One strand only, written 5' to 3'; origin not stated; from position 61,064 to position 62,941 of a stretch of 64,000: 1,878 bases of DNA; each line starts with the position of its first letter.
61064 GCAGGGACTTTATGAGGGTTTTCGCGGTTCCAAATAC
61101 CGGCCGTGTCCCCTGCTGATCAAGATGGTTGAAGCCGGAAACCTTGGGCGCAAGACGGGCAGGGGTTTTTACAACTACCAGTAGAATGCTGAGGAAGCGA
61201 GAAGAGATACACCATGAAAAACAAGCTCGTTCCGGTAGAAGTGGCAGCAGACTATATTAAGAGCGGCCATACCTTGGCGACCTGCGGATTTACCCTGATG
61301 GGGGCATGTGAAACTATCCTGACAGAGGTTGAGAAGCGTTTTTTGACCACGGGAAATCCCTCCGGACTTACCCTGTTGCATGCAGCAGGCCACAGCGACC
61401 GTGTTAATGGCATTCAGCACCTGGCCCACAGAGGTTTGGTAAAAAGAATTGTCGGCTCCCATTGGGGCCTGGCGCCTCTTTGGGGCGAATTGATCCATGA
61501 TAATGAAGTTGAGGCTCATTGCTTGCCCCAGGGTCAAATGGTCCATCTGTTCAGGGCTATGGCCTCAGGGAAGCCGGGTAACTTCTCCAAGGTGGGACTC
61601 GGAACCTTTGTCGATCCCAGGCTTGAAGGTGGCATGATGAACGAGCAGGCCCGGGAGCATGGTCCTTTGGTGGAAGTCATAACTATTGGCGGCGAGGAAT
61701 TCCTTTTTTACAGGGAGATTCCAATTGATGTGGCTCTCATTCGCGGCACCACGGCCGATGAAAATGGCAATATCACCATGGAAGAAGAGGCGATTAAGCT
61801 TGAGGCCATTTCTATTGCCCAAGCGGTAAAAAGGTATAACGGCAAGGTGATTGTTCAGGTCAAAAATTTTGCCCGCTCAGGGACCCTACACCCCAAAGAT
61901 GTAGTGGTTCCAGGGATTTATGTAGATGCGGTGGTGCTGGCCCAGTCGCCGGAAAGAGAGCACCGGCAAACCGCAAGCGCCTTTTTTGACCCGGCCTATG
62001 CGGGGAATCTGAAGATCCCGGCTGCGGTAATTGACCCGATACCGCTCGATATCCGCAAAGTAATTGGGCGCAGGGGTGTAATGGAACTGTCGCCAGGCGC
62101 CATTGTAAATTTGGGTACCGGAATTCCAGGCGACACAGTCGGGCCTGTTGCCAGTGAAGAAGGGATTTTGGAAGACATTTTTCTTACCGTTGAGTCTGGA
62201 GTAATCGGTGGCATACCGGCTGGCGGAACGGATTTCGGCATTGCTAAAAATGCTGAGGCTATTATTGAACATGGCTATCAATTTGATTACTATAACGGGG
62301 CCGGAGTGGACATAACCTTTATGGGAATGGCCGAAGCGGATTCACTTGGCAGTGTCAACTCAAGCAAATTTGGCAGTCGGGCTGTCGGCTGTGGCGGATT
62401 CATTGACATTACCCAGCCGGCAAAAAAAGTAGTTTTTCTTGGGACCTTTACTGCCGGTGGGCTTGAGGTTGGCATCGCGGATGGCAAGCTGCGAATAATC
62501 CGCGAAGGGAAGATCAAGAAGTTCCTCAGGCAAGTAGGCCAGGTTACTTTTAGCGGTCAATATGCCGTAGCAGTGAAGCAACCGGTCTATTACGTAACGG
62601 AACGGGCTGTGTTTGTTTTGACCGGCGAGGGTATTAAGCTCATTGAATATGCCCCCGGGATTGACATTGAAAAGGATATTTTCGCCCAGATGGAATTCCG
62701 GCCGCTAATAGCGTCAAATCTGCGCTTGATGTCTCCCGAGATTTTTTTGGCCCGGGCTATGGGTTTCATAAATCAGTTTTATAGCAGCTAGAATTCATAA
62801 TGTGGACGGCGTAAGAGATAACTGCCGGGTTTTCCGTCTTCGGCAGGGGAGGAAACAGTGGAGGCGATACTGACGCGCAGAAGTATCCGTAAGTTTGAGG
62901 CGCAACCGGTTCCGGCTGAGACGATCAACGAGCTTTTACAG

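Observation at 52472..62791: LacI-controlled operon joins a ribose-type sugar importer to a lactonase/CoA-transferase/beta-oxidation-like enzyme set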

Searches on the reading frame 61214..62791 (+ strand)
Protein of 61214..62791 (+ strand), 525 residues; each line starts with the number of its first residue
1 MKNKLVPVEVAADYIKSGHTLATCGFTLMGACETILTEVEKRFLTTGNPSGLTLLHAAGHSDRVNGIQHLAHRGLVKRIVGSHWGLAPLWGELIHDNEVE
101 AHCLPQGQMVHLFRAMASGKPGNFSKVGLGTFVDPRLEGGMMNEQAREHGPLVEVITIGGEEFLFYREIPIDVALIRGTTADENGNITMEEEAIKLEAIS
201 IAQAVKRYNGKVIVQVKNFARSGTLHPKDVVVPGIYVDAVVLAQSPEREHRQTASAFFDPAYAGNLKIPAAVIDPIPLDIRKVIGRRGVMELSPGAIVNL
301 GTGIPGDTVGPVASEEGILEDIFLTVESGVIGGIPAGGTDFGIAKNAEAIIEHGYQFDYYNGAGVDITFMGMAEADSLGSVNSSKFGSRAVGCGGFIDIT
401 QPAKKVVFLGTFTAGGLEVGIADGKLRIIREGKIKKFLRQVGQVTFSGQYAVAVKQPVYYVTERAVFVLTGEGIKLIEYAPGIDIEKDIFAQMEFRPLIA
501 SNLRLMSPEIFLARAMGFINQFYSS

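Call 5: search_protein_families(library=pfam, proteins=[window:61214-62791:+])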
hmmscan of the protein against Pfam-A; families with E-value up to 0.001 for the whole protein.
window:61214-62791:+ (525 aa): 2 families
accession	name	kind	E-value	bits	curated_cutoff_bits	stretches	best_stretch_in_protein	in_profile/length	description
PF01144.29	CoA_trans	-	1.9e-31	109.6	23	1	10-242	7-216/217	Coenzyme A transferase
PF16957.11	Mal_decarbox_Al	-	0.0006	18.7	25.4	0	171-247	138-208/546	Malonate decarboxylase, alpha subunit, transporter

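Call 6: search_protein_families(library=ncbifam, proteins=[window:61214-62791:+])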
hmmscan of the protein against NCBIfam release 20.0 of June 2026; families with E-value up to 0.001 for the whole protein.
window:61214-62791:+ (525 aa): 4 families
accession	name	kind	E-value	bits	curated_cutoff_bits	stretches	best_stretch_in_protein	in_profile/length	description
NF052271.1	Staph_FadX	equivalog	1.7e-125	419.6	750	1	5-513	3-508/523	fatty acid degradation protein FadX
NF007394.0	PRK09920.1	equivalog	2.1e-22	79.9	315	1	1-244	1-217/219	acetate CoA-transferase subunit alpha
TIGR02429.1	pcaI_scoA_fam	subfamily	9.8e-19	67.6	128.5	1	8-244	9-220/222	3-oxoacid CoA-transferase subunit A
TIGR02428.1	pcaJ_scoB_fam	subfamily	1.1e-09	38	243.55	1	281-431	3-155/207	3-oxoacid CoA-transferase subunit B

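Call 17: search_solved_structures(query=window:61214-62791:+, max_evalue=0.001)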
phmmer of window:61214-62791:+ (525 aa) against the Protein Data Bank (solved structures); distinct sequences matched with E-value up to 0.001: 23.
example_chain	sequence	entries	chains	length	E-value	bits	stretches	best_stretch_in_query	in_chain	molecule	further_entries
2ahu_A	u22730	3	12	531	5.3e-124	418.1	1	8-519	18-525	putative enzyme ydiF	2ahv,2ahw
6lp1_A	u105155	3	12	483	2.7e-20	75.9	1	4-411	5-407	Succinyl-CoA:3-ketoacid-coenzyme A transferase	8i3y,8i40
9xmy_A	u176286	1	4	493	3e-20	75.8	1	4-411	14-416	Succinyl-CoA:3-ketoacid-coenzyme A transferase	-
8k9h_B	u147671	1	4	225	7e-18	68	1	1-242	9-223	Acetoacetate:butyrate/acetate coenzyme A transferase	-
3dlx_A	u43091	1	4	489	4.8e-17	65.2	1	7-408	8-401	Succinyl-CoA:3-ketoacid-coenzyme A transferase 1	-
1m3e_A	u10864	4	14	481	7.2e-16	61.4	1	13-408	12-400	SUCCINYL-COA:3-KETOACID-COENZYME A TRANSFERASE | Succinyl-CoA:3-ketoacid-coenzyme A transferase, mitochondrial precursor | Succinyl-CoA:3-ketoacid-coenzyme A tr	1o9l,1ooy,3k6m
3oxo_A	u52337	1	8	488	7.6e-16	61.3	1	13-408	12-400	Succinyl-CoA:3-ketoacid-coenzyme A transferase 1, mitochondrial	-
2nrb_A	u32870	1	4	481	8.5e-16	61.1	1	13-408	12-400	Succinyl-CoA:3-ketoacid-coenzyme A transferase 1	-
2nrc_A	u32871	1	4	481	9e-16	61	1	13-408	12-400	Succinyl-CoA:3-ketoacid-coenzyme A transferase 1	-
1ooz_A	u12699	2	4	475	6.3e-15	58.3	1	13-408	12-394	Succinyl-CoA:3-ketoacid-coenzyme A transferase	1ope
9cq2_A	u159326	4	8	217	1.8e-14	56.8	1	4-242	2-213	3-oxoacid CoA-transferase, A subunit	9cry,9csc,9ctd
4kgb_A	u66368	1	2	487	2.3e-14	56.4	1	15-426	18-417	Succinyl-CoA:3-ketoacid-coenzyme A transferase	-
1k6d_A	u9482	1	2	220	1.3e-13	53.9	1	1-245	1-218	ACETATE COA-TRANSFERASE ALPHA SUBUNIT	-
5dbn_A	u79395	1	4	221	1.3e-13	53.9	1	1-245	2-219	Acetate CoA-transferase subunit alpha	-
3cdk_A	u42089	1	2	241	1.9e-13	53.3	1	9-249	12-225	Succinyl-CoA:3-ketoacid-coenzyme A transferase subunit A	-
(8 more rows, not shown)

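Call 21: find_homologous_proteins(query=window:61214-62791:+)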
Query window:61214-62791:+ (525 aa): 7996 proteins with E <= 0.001 among 8000 candidates; the best 120 are listed.
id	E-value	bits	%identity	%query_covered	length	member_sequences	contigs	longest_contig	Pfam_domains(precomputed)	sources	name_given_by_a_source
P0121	0.0e+0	1174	100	100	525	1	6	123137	PF01144.30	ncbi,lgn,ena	-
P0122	2.6e-270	916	77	100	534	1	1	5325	PF01144.30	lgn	-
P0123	1.1e-261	887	73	100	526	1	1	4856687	PF01144.30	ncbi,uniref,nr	ncbi:acyl CoA:acetate/3-ketoacid CoA transferase [Fodinisporobacter ferrooxydans]|uniref:Acyl CoA:ac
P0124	2.1e-261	886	73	99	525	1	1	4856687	PF01144.30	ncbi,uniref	ncbi:acyl CoA:acetate/3-ketoacid CoA transferase [Fodinisporobacter ferrooxydans]|uniref:acyl CoA:ac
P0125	6.3e-261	885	74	100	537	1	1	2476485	PF01144.30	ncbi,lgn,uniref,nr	ncbi:acyl CoA:acetate/3-ketoacid CoA transferase [Bacillus cihuensis]|uniref:acyl CoA:acetate/3-keto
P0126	7.6e-261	885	72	99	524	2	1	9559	PF01144.30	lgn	-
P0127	8.9e-259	878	72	100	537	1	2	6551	PF01144.30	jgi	jgi:propionate CoA-transferase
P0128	8.2e-257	871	72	99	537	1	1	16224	PF01144.30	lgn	-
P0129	8.9e-256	868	70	100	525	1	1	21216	PF01144.30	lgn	-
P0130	1.3e-252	857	70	99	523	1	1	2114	PF01144.30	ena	-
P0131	2.5e-251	853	71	99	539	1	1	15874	PF01144.30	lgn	-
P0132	8.8e-249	845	72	99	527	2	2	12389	PF01144.30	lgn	-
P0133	4.2e-247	839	68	100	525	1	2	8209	PF16957.12,PF01144.30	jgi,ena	-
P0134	2.1e-245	834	69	99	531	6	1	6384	PF01144.30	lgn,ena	-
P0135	3.2e-245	833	69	100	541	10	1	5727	PF01144.30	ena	-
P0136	1.2e-242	824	69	99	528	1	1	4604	PF01144.30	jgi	jgi:propionate CoA-transferase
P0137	5.0e-242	822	68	99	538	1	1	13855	PF01144.30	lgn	-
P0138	7.0e-241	819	68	98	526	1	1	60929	PF01144.30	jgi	jgi:propionate CoA-transferase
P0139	1.1e-239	815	68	100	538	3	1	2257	PF01144.30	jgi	-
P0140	1.4e-239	814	69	97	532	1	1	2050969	PF01144.30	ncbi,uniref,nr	ncbi:acyl CoA:acetate/3-ketoacid CoA transferase [Tuberibacillus sp. Marseille-P3662]|uniref:acyl Co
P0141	9.3e-239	812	68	99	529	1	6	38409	PF01144.30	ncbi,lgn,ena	-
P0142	4.9e-238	809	67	100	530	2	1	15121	PF01144.30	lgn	-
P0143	1.8e-237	807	67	99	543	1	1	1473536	PF01144.30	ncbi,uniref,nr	ncbi:acyl CoA:acetate/3-ketoacid CoA transferase [Bacillus sp. UNC41MFS5]|uniref:acyl CoA:acetate/3-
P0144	4.1e-237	806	69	97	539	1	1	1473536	PF01144.30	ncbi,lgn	-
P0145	7.7e-237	805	68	99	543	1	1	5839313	PF01144.30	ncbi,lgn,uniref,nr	ncbi:acyl CoA:acetate/3-ketoacid CoA transferase [Neobacillus mesonae]|uniref:Acyl CoA:acetate/3-ket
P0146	1.5e-236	804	66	100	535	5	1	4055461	PF01144.30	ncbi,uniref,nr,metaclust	ncbi:acyl CoA:acetate/3-ketoacid CoA transferase [Fictibacillus arsenicus]|uniref:Acyl CoA:acetate/3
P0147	1.6e-236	804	66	100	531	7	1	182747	PF01144.30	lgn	-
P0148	8.6e-236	802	67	99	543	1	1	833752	PF01144.30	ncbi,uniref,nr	ncbi:acyl CoA:acetate/3-ketoacid CoA transferase [Neobacillus sp. MER 74]|uniref:acyl CoA:acetate/3-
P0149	1.9e-235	801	67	97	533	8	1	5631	PF01144.30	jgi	jgi:propionate CoA-transferase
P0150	3.1e-235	800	68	97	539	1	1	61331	PF01144.30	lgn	-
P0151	6.5e-235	799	67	97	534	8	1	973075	PF01144.30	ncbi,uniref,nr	ncbi:acyl CoA:acetate/3-ketoacid CoA transferase [Rossellomorea aquimaris]|uniref:acyl CoA:acetate/3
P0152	6.5e-235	799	66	100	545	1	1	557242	PF01144.30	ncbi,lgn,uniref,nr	ncbi:propionate CoA-transferase [Caldalkalibacillus uzonensis]|uniref:Propionate CoA-transferase n=1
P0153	7.2e-235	799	66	99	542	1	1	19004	PF01144.30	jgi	jgi:propionate CoA-transferase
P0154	8.3e-235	799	66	99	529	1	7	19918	PF01144.30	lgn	-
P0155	8.7e-235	799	67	97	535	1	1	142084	PF01144.30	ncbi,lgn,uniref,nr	ncbi:CoA-transferase [Fictibacillus nanhaiensis]|uniref:acyl CoA:acetate/3-ketoacid CoA transferase 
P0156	1.0e-234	798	67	99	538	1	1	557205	PF01144.30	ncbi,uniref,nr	ncbi:acyl CoA:acetate/3-ketoacid CoA transferase [Lederbergia citrea]|uniref:Acyl CoA:acetate/3-keto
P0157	1.2e-234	798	65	100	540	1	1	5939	PF01144.30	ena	-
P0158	2.4e-234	797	66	100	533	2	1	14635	PF01144.30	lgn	-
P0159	2.4e-234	797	66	100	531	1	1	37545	PF01144.30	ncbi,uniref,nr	ncbi:acyl CoA:acetate/3-ketoacid CoA transferase [Paenibacillus cremeus]|uniref:Acyl CoA:acetate/3-k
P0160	3.0e-234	797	65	100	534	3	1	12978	PF01144.30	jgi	jgi:propionate CoA-transferase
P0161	9.6e-234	795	68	97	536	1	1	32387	PF01144.30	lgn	-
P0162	1.1e-233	795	65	100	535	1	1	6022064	PF01144.30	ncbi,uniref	ncbi:acyl CoA:acetate/3-ketoacid CoA transferase [Pseudalkalibacillus sp. A8]|uniref:acyl CoA:acetat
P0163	2.8e-233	794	67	97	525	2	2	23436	PF01144.30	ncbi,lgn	-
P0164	9.7e-233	792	68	97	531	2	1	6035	PF01144.30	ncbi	-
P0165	1.7e-232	791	66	99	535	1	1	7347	PF01144.30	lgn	-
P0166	6.9e-232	789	65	99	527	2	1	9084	PF01144.30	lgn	-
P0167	7.8e-232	789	66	100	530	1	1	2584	PF01144.30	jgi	jgi:propionate CoA-transferase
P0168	6.3e-231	786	66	100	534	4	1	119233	PF01144.30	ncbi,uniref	ncbi:acyl CoA:acetate/3-ketoacid CoA transferase [Peribacillus sp. NPDC076916]|uniref:acyl CoA:aceta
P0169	6.5e-229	779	65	100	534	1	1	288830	PF01144.30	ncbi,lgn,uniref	ncbi:acyl CoA:acetate/3-ketoacid CoA transferase [Cytobacillus oceanisediminis]|uniref:acyl CoA:acet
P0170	1.5e-227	775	65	100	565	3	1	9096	PF01144.30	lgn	-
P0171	2.3e-227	774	66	98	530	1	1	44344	PF01144.30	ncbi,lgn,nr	ncbi:MAG: acyl CoA:acetate/3-ketoacid CoA transferase [Alicyclobacillaceae bacterium]|nr:acyl CoA:ac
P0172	2.2e-226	771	66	99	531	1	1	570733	PF01144.30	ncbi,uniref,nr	ncbi:acyl CoA:acetate/3-ketoacid CoA transferase [Lederbergia citrea]|uniref:acyl CoA:acetate/3-keto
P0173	7.2e-224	763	65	97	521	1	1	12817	PF01144.30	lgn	-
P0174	1.5e-223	762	65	99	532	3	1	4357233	PF01144.30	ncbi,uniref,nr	ncbi:acyl CoA:acetate/3-ketoacid CoA transferase [Guptibacillus hwajinpoensis]|uniref:acyl CoA:aceta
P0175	4.5e-223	760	64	97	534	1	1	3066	PF01144.30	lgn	-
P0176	5.4e-223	760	64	100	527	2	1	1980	PF16957.12,PF01144.30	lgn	-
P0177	2.1e-220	751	64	98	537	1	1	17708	PF01144.30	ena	-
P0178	2.0e-218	745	63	99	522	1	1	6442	PF01144.30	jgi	jgi:propionate CoA-transferase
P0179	2.8e-214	731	61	100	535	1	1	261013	PF01144.30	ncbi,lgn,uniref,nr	ncbi:acyl CoA:acetate/3-ketoacid CoA transferase [Oceanobacillus alkalisoli]|uniref:acyl CoA:acetate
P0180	1.4e-212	725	62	99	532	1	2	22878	PF01144.30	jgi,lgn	jgi:propionate CoA-transferase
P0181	1.7e-212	725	62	99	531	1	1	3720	PF01144.30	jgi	jgi:propionate CoA-transferase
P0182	7.7e-212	723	60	99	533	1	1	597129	PF01144.30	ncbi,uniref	ncbi:acyl CoA:acetate/3-ketoacid CoA transferase [Corticicoccus populi]|uniref:Acyl CoA:acetate/3-ke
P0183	5.6e-210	717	60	99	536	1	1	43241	PF01144.30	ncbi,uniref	ncbi:acyl CoA:acetate/3-ketoacid CoA transferase [Alteribacillus sp. JSM 102045]|uniref:acyl CoA:ace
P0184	1.5e-206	705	60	97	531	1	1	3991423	PF16957.12,PF01144.30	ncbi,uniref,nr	ncbi:propionate CoA-transferase [Collibacillus ludicampi]|uniref:Propionate CoA-transferase n=1 Tax=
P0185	1.8e-206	705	59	99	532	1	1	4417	PF01144.30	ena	-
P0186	4.0e-206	704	62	98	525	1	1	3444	PF16957.12,PF01144.30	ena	-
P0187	4.0e-206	704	61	97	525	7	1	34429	PF01144.30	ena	-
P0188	1.8e-205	702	60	99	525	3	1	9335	PF01144.30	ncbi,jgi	-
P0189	8.7e-205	700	61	97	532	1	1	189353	PF01144.30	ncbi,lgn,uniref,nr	ncbi:acyl CoA:acetate/3-ketoacid CoA transferase [Salibacterium salarium]|uniref:Acyl CoA:acetate/3-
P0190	2.8e-204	698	60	97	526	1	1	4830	PF01144.30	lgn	-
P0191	1.5e-203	695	60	100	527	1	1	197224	PF01144.30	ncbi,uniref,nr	ncbi:acyl CoA:acetate/3-ketoacid CoA transferase [Shouchella shacheensis]|uniref:acyl CoA:acetate/3-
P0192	2.4e-203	695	60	96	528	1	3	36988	PF01144.30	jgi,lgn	jgi:propionate CoA-transferase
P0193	4.9e-203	694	60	96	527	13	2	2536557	PF01144.30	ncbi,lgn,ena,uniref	ncbi:Caffeate CoA-transferase [Moorella thermoacetica]|uniref:acyl CoA:acetate/3-ketoacid CoA transf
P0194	5.1e-203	694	60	100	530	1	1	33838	PF01144.30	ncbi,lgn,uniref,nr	ncbi:acyl CoA:acetate/3-ketoacid CoA transferase [Salsuginibacillus kocurii]|uniref:acyl CoA:acetate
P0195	1.6e-202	692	59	98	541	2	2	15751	PF01144.30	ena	-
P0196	1.8e-202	692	59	97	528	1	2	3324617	PF01144.30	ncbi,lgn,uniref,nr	ncbi:acyl CoA:acetate/3-ketoacid CoA transferase [Moorella sp. Hama-1]|uniref:acyl CoA:acetate/3-ket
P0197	3.4e-201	688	57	99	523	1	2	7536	PF01144.30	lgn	-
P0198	3.9e-201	688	58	98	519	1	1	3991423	PF01144.30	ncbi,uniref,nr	ncbi:propionate CoA-transferase [Collibacillus ludicampi]|uniref:Propionate CoA-transferase n=1 Tax=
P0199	7.0e-201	687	58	98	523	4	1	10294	PF01144.30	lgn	-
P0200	7.2e-201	687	59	99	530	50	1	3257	PF01144.30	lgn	-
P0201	8.4e-201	686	58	100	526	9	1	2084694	PF01144.30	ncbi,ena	-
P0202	1.5e-199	682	58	99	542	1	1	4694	PF01144.30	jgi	jgi:propionate CoA-transferase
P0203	5.4e-199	680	58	97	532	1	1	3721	PF01144.30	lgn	-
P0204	7.6e-199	680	58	98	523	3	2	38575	PF16957.12,PF01144.30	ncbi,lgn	ncbi:MAG: acyl CoA:acetate/3-ketoacid CoA transferase [Chitinophagales bacterium]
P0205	2.1e-198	678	58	99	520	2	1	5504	PF01144.30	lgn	-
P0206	2.7e-198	678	57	100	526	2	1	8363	PF01144.30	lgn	-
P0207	7.3e-198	677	58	98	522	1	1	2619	PF01144.30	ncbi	-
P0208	8.6e-198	677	56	100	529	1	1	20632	PF01144.30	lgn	-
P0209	2.0e-197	675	59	96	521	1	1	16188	PF01144.30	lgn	-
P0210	2.8e-197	675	58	97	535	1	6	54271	PF01144.30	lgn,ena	-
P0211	6.3e-197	674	57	98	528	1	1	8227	PF01144.30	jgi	-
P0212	6.6e-197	674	57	99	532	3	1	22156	PF16957.12,PF01144.30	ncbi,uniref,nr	ncbi:acyl CoA:acetate/3-ketoacid CoA transferase [Alicyclobacillus kakegawensis]|uniref:acyl CoA:ace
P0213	9.2e-197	673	59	97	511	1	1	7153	PF01144.30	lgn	-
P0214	1.1e-196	673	56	98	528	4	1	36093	PF01144.30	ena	-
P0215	1.1e-196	673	58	98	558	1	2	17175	PF16957.12,PF01144.30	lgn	-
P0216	1.7e-196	672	58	99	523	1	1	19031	PF01144.30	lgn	-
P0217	3.8e-196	671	58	98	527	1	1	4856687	PF01144.30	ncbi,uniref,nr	ncbi:acyl CoA:acetate/3-ketoacid CoA transferase [Fodinisporobacter ferrooxydans]|uniref:Acyl CoA:ac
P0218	4.6e-196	671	56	98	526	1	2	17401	PF01144.30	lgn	-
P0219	5.1e-196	671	55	99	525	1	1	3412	PF01144.30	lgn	-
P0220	5.2e-196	671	57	99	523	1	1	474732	PF01144.30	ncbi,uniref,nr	ncbi:acyl CoA:acetate/3-ketoacid CoA transferase [Petroclostridium xylanilyticum]|uniref:acyl CoA:ac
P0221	5.3e-196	671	57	98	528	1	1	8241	PF01144.30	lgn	-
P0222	5.4e-196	671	56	99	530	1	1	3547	PF01144.30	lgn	-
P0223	9.8e-196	670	56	99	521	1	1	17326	PF01144.30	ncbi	ncbi:MAG: acyl CoA:acetate/3-ketoacid CoA transferase [Desulfitobacteriaceae bacterium]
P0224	1.4e-195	669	56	100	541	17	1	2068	PF01144.30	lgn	-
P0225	1.4e-195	669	56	99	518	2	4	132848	PF01144.30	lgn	-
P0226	1.5e-195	669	57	99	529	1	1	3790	PF01144.30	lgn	-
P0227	2.2e-195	669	57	95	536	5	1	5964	PF01144.30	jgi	jgi:propionate CoA-transferase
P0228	2.5e-195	668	57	98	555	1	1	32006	PF01144.30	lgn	-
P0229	2.6e-195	668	57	99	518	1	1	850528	PF01144.30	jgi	jgi:propionate CoA-transferase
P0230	3.1e-195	668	58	97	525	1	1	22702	PF01144.30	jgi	jgi:propionate CoA-transferase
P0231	3.3e-195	668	55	100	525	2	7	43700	PF01144.30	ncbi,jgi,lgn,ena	jgi:propionate CoA-transferase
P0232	4.0e-195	668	58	98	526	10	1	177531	PF01144.30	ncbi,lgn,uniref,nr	ncbi:acyl CoA:acetate/3-ketoacid CoA transferase [Anaerocolumna xylanovorans]|uniref:Propionate CoA-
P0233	5.0e-195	667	60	99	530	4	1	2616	PF01144.30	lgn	-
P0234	5.1e-195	667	57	97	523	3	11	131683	PF01144.30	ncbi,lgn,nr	ncbi:MAG: propionate CoA-transferase [Clostridiales bacterium]|nr:propionate CoA-transferase [Clostr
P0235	5.5e-195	667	59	97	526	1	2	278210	PF01144.30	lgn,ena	-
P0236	8.5e-195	667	55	98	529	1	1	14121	PF01144.30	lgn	-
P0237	8.9e-195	667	58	97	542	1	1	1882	PF01144.30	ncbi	-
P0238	1.0e-194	666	56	99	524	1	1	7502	PF01144.30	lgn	-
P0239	1.2e-194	666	55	100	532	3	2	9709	PF01144.30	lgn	-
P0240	1.2e-194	666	56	97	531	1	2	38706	PF01144.30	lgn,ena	-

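Call 22: find_encoding_contigs(protein=P0123, flank=10000, max_places=1)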
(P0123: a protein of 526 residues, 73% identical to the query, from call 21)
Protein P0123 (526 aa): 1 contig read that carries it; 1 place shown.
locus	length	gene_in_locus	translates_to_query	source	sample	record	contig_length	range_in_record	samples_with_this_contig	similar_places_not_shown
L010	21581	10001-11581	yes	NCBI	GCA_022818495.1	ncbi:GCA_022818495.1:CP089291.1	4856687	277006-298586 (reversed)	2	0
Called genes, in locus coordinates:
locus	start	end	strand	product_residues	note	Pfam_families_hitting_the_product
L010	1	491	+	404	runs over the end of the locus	PF13407:Peripla_BP_4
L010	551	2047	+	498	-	PF00005:ABC_tran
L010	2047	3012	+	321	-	PF02653:BPD_transp_2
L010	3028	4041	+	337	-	PF02653:BPD_transp_2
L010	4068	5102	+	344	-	PF00356:LacI, PF00532:Peripla_BP_1, PF13407:Peripla_BP_4, PF13377:Peripla_BP_3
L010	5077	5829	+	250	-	PF04199:Cyclase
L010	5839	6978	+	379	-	PF02595:Gly_kinase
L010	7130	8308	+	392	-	PF00108:Thiolase_N, PF02803:Thiolase_C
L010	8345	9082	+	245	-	PF00106:adh_short, PF08659:KR, PF13561:adh_short_C2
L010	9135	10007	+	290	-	PF01210:NAD_Gly3P_dh_N (faint), PF02737:3HCDH_N, PF00725:3HCDH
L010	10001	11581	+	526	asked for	PF01144:CoA_trans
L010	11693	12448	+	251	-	PF00753:Lactamase_B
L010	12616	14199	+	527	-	PF01144:CoA_trans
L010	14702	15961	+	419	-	PF13433:Peripla_BP_5, PF13458:Peripla_BP_6, PF01094:ANF_receptor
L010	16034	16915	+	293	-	PF02653:BPD_transp_2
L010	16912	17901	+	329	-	PF02653:BPD_transp_2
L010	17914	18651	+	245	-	PF00005:ABC_tran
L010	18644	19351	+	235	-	PF13476:AAA_23 (faint), PF00005:ABC_tran, PF13304:AAA_21 (faint)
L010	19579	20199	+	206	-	PF00589:Phage_integrase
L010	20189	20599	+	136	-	-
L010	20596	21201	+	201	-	PF00589:Phage_integrase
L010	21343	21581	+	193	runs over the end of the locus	PF02899:Phage_int_SAM_1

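Call 23: find_encoding_contigs(protein=P0125, flank=10000, max_places=1)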
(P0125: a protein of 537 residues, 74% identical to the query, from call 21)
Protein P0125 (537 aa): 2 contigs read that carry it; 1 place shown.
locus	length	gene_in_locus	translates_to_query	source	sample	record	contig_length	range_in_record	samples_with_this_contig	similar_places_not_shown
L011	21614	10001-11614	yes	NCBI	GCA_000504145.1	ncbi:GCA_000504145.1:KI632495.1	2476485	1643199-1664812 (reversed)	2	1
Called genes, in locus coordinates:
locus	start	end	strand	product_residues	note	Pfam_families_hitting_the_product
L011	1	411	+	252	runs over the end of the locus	PF23441:SDR, PF00106:adh_short, PF08659:KR, PF13561:adh_short_C2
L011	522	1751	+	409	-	PF13433:Peripla_BP_5, PF13458:Peripla_BP_6, PF01094:ANF_receptor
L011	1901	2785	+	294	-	PF02653:BPD_transp_2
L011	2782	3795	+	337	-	PF02653:BPD_transp_2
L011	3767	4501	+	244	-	PF02463:SMC_N (faint), PF00005:ABC_tran, PF13304:AAA_21 (faint), PF12399:BCA_ABC_TP_C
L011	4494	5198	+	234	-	PF00005:ABC_tran, PF13304:AAA_21 (faint)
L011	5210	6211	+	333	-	PF08240:ADH_N, PF16912:Glu_dehyd_C, PF00107:ADH_zinc_N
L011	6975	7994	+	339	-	PF00356:LacI, PF00532:Peripla_BP_1, PF13407:Peripla_BP_4, PF13377:Peripla_BP_3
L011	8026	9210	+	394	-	PF00108:Thiolase_N, PF02803:Thiolase_C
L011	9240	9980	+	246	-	PF00106:adh_short, PF08659:KR, PF13561:adh_short_C2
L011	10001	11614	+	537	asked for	PF01144:CoA_trans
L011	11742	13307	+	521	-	PF01144:CoA_trans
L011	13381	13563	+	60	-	-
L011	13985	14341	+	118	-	-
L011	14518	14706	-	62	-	-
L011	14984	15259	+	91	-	PF04740:LXG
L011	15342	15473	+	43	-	-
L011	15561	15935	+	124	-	-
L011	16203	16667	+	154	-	-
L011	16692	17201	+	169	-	PF08818:DUF1801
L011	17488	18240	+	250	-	PF09339:HTH_IclR, PF01614:IclR_C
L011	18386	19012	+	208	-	PF01081:Aldolase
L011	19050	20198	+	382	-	PF02746:MR_MLE_N, PF13378:MR_MLE_C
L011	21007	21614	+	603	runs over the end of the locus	PF07881:Fucose_iso_N1, PF07882:Fucose_iso_N2, PF02952:Fucose_iso_C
